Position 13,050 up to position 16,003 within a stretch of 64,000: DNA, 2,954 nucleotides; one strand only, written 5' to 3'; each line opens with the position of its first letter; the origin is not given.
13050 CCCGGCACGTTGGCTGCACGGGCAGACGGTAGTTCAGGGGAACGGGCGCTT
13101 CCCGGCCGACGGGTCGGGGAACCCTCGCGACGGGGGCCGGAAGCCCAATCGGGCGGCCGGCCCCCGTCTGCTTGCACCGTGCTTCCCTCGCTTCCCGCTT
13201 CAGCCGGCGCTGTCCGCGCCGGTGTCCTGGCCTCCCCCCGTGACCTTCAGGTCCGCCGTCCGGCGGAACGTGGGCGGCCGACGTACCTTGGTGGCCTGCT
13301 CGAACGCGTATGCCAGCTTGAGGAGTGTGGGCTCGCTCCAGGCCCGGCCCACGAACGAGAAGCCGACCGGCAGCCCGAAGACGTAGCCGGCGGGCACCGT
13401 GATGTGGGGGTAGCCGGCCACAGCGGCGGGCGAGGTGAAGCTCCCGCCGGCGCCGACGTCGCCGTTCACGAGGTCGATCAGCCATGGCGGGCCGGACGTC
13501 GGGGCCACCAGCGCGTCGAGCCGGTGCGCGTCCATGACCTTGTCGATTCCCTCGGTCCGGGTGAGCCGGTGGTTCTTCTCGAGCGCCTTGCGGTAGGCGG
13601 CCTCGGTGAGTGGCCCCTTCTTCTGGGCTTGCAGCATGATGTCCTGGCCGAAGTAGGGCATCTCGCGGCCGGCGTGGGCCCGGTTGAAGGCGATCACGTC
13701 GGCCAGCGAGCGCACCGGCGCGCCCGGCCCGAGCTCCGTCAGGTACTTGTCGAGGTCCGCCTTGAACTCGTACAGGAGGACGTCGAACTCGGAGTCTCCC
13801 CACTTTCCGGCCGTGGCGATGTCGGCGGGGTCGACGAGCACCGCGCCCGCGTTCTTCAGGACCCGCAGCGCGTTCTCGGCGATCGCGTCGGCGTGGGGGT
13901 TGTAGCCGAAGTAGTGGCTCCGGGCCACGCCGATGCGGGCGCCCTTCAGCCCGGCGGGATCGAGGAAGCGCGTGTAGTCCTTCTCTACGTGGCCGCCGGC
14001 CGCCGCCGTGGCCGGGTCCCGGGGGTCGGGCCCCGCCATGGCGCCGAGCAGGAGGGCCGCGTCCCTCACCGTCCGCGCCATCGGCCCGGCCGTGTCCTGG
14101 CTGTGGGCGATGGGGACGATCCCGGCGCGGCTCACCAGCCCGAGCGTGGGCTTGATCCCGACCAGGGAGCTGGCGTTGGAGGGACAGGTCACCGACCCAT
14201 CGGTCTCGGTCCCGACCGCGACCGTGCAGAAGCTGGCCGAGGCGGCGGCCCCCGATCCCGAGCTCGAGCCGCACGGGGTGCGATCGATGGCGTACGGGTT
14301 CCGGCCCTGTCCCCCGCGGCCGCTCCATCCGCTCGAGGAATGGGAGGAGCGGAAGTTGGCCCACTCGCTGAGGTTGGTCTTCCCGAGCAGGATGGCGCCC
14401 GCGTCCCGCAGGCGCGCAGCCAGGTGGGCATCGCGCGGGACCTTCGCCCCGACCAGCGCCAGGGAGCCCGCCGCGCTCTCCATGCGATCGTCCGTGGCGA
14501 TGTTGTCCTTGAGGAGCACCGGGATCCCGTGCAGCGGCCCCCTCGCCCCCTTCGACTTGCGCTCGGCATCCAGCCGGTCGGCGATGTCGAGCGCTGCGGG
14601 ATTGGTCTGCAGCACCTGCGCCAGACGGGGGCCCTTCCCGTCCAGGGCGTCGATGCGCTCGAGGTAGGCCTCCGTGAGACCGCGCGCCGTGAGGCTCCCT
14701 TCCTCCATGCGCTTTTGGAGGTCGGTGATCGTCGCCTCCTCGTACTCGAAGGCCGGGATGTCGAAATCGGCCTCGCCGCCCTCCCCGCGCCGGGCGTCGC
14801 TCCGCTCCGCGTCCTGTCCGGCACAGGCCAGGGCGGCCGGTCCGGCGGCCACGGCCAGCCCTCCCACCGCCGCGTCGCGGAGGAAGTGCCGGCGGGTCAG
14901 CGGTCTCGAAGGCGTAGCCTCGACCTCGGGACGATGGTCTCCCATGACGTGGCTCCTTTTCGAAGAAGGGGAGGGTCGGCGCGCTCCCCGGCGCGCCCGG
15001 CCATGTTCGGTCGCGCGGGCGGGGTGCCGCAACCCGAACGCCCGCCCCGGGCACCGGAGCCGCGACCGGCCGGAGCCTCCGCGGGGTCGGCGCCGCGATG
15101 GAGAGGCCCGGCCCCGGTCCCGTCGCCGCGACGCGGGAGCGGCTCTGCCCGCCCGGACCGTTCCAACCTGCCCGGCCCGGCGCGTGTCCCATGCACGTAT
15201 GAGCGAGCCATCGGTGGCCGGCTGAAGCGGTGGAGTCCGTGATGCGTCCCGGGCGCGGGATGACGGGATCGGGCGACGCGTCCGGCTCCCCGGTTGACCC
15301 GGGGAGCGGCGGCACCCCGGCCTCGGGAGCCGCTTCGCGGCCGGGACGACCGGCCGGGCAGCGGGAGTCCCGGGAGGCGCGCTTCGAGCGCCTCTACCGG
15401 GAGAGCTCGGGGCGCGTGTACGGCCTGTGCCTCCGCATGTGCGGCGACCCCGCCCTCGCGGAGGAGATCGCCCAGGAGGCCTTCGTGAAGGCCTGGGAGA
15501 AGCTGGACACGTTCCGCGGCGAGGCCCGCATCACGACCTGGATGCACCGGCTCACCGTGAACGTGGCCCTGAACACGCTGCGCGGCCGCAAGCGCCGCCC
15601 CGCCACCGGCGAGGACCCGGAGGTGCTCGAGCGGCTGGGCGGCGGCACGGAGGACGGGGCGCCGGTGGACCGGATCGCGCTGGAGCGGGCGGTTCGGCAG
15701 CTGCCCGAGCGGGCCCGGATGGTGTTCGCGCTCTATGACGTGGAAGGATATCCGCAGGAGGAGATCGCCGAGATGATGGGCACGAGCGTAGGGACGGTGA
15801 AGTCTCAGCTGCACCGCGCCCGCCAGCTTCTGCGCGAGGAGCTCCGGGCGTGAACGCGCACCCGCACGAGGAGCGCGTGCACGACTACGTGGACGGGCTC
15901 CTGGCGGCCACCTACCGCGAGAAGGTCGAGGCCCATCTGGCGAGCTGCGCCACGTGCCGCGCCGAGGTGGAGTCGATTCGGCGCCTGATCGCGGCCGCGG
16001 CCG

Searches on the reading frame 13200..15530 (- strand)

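Call 82: search_protein_families(library=pfam, proteins=[window:13200-15530:-], max_evalue=0.0001)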
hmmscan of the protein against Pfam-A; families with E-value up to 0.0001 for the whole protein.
window:13200-15530:- (776 aa): 1 family
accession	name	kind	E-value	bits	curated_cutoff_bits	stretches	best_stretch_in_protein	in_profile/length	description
PF01425.27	Amidase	-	7.4e-89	299.3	27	1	285-737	2-445/445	Amidase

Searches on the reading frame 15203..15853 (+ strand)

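Call 82: search_protein_families(library=pfam, proteins=[window:15203-15853:+], max_evalue=0.0001)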
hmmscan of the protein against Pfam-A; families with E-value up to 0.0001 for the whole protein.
window:15203-15853:+ (216 aa): 5 families
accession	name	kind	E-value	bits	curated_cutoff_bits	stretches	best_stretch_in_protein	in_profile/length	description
PF08281.18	Sigma70_r4_2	-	6e-21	74.3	25.7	1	159-210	3-54/54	Sigma-70, region 4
PF04542.20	Sigma70_r2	-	5.5e-17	61.8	24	1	64-132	1-71/71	Sigma-70 region 2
PF04545.22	Sigma70_r4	-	4e-14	52.3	24.1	1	164-212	2-50/50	Sigma-70, region 4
PF07638.17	Sigma70_ECF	-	1.7e-05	25.2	21.1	1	158-215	124-184/185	ECF sigma factor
PF13384.12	HTH_23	-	4.4e-05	23.6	24.6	0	169-206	6-41/50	Homeodomain-like domain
